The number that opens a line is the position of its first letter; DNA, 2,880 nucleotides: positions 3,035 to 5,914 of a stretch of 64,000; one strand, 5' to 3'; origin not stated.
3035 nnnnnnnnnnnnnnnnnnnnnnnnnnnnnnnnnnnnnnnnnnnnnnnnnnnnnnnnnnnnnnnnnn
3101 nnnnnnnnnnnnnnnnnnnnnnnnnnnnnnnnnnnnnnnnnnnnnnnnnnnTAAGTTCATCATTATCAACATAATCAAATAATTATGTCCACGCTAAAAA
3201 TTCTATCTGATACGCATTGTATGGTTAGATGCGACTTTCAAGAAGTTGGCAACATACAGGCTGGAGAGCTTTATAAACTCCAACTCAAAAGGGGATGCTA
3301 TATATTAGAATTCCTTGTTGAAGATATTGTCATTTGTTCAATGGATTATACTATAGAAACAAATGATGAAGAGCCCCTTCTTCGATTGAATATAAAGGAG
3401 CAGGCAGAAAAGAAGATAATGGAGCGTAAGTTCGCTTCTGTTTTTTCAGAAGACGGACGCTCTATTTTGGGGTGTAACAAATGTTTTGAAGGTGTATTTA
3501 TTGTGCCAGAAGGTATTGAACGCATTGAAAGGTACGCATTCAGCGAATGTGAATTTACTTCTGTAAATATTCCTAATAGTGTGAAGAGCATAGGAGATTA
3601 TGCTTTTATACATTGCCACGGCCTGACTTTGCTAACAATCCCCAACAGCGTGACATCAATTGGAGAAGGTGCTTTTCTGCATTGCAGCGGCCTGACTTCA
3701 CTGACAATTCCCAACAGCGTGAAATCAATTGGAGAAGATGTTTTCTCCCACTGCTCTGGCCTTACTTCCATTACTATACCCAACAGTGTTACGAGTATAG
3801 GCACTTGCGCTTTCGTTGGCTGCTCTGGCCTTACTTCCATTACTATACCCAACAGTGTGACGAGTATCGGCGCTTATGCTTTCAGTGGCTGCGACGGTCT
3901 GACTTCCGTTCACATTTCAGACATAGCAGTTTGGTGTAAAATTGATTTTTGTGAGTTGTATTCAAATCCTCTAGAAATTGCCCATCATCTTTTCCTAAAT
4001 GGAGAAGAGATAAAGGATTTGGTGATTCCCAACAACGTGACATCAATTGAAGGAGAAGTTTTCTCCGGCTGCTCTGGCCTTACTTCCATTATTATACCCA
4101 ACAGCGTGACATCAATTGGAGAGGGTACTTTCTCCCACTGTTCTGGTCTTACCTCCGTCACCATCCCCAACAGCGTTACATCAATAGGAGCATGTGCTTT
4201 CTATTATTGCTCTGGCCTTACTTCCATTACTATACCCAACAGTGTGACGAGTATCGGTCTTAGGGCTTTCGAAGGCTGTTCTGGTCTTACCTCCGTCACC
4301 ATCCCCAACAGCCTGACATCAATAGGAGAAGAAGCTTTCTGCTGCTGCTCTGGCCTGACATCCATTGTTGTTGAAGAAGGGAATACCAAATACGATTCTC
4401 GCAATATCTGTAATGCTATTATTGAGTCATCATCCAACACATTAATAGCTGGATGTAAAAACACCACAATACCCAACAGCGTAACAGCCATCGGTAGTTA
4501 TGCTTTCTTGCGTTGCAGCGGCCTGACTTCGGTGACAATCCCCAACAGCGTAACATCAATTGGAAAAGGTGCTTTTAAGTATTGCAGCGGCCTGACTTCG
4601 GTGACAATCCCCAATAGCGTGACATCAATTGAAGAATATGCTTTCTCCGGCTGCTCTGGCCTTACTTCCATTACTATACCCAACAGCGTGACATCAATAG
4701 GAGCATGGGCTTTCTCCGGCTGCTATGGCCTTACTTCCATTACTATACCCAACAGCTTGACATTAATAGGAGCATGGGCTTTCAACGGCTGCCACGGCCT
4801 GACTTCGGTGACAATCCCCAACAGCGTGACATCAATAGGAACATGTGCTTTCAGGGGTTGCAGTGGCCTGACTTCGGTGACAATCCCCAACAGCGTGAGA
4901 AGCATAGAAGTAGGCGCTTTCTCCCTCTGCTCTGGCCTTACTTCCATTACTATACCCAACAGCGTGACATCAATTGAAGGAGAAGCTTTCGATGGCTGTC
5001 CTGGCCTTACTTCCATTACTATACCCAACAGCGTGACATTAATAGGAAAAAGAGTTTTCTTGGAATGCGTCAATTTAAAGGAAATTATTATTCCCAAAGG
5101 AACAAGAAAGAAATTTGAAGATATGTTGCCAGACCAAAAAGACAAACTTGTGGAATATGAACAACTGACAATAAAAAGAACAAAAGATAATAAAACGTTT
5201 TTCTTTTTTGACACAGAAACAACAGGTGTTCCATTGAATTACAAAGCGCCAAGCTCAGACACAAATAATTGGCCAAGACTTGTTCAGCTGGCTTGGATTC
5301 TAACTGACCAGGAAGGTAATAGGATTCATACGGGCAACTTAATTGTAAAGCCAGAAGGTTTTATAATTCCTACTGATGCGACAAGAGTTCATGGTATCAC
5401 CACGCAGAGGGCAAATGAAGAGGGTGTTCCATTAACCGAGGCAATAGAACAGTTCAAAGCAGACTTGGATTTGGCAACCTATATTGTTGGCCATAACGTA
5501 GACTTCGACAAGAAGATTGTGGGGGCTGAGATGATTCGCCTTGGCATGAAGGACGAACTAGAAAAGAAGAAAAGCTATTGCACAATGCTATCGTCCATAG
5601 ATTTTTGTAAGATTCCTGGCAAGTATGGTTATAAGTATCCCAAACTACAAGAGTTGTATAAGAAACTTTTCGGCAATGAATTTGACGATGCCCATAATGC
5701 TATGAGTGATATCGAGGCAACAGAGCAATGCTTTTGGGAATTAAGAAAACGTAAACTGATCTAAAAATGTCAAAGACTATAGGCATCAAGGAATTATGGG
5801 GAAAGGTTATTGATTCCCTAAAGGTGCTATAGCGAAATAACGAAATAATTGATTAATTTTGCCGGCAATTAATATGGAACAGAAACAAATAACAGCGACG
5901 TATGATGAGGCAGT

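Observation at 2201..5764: Operon of an XRE regulator, a cytoplasmic trypsin-fold protease and an LRR-DEDDh exonuclease fusion: candidate undescribed sensor-effector (defence or element-control) system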

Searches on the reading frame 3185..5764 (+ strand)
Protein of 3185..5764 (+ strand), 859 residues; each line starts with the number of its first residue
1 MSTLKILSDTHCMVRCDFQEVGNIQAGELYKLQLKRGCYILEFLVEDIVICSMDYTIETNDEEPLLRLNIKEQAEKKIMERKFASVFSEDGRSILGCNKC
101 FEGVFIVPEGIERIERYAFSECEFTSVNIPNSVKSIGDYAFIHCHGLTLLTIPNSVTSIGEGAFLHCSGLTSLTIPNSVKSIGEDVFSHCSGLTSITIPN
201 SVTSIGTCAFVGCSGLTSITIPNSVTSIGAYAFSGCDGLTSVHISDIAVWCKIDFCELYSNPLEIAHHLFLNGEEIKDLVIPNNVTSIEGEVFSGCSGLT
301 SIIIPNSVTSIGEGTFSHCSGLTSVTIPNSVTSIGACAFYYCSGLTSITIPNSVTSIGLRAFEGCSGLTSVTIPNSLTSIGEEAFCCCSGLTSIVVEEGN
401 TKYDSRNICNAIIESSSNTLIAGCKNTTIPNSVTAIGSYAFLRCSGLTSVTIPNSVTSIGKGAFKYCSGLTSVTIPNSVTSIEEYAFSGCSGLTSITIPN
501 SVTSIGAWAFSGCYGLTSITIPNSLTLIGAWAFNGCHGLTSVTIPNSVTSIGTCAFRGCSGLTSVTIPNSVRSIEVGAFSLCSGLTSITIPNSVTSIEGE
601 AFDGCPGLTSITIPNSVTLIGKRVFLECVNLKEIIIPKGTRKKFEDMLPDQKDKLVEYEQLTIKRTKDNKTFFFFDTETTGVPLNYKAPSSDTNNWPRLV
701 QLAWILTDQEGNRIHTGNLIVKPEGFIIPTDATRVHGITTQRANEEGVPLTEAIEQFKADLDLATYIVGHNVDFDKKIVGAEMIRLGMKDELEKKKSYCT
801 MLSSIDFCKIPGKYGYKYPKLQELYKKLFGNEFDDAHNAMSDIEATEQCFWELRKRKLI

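Call 3: search_protein_families(library=pfam, proteins=[window:3185-5764:+], max_evalue=0.1)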
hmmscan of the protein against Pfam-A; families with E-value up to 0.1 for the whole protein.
window:3185-5764:+ (859 aa): 4 families
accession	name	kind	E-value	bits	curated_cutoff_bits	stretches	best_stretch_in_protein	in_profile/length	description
PF13306.12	LRR_5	-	3.4e-191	625.4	27.7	6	425-539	14-126/127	BspA type Leucine rich repeat region (6 copies)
PF13855.12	LRR_8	-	1.7e-31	108.2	27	5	283-326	11-55/61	Leucine rich repeat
PF00929.31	RNase_T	-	3.7e-13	50.8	24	1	674-846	2-160/164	Exonuclease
PF05725.18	FNIP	-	2.8e-08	34.2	21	0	562-598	5-40/44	FNIP Repeat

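Call 4: search_protein_families(library=padloc, proteins=[window:3185-5764:+], max_evalue=0.1)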
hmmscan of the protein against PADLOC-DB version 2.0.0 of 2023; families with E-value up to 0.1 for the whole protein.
window:3185-5764:+ (859 aa): 3 families
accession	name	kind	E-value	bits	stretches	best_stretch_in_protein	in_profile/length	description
PDLC01247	DEDDh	-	1.4e-26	91.8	1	674-850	2-138/139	"CAS-I,CAS-II,CAS-III,CAS-IV,CAS-V,CAS-VI; associated"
PDLC05027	PDC-S48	-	5.8e-13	46.7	1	671-850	5-163/411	-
PDLC05028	PDC-S48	-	1.3e-06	25.3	1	658-849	4-175/512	-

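Call 7: search_protein_families(library=ncbifam, proteins=[window:3185-5764:+], max_evalue=0.01)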
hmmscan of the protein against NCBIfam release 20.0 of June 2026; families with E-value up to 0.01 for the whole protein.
window:3185-5764:+ (859 aa): 17 families
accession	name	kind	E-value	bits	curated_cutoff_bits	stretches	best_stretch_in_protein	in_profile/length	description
NF047961.1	adhesin_HupY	equivalog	2.1e-63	214.8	1250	8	274-403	186-313/978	leucine-rich repeat adhesin HupY/LrrG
NF045861.1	glide_Gli349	exception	2.5e-37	127.3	1750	5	271-349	2674-2750/3169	gliding machinery surface structure protein Gli349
TIGR02167.2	Liste_lipo_26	repeat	1.5e-22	78.9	30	0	339-352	2-15/26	PARCEL repeat-containing surface protein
NF005927.0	PRK07942.1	subfamily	2.3e-12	47.1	186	1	670-855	7-178/232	DNA polymerase III subunit epsilon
NF004964.0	PRK06310.1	equivalog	2.9e-11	43.2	236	1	697-856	24-173/250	DNA polymerase III subunit epsilon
NF005981.0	PRK08074.1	equivalog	2.1e-09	35.9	789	1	669-853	2-165/931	ATP-dependent DNA helicase DinG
TIGR01405.1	polC_Gram_pos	equivalog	2.1e-09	35.7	1043.45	1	666-854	185-351/1211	DNA polymerase III subunit alpha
NF001688.0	PRK00448.1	equivalog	1.1e-08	33.1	873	1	664-854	417-585/1445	PolC-type DNA polymerase III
NF005906.0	PRK07883.1-4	equivalog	1.2e-08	33.8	495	1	669-853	5-167/563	DEDD exonuclease domain-containing protein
NF008746.0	PRK11779.1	equivalog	1.4e-08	33.9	260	1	666-778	3-109/477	exodeoxyribonuclease I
NF004963.0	PRK06309.1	equivalog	1.3e-07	31.5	245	1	672-852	4-161/232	DNA polymerase III subunit epsilon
TIGR01406.1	dnaQ_proteo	equivalog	3.4e-07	30.1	222.7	1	675-842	5-157/231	DNA polymerase III subunit epsilon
NF004316.1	PRK05711.1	equivalog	7.4e-06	25.8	196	1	675-807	6-124/234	DNA polymerase III subunit epsilon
NF006615.0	PRK09182.1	subfamily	2.7e-05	23.1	207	1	659-846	39-203/307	3'-5' exonuclease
NF006316.0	PRK08517.1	equivalog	6.2e-05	22.4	247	1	728-850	115-226/270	3'-5' exonuclease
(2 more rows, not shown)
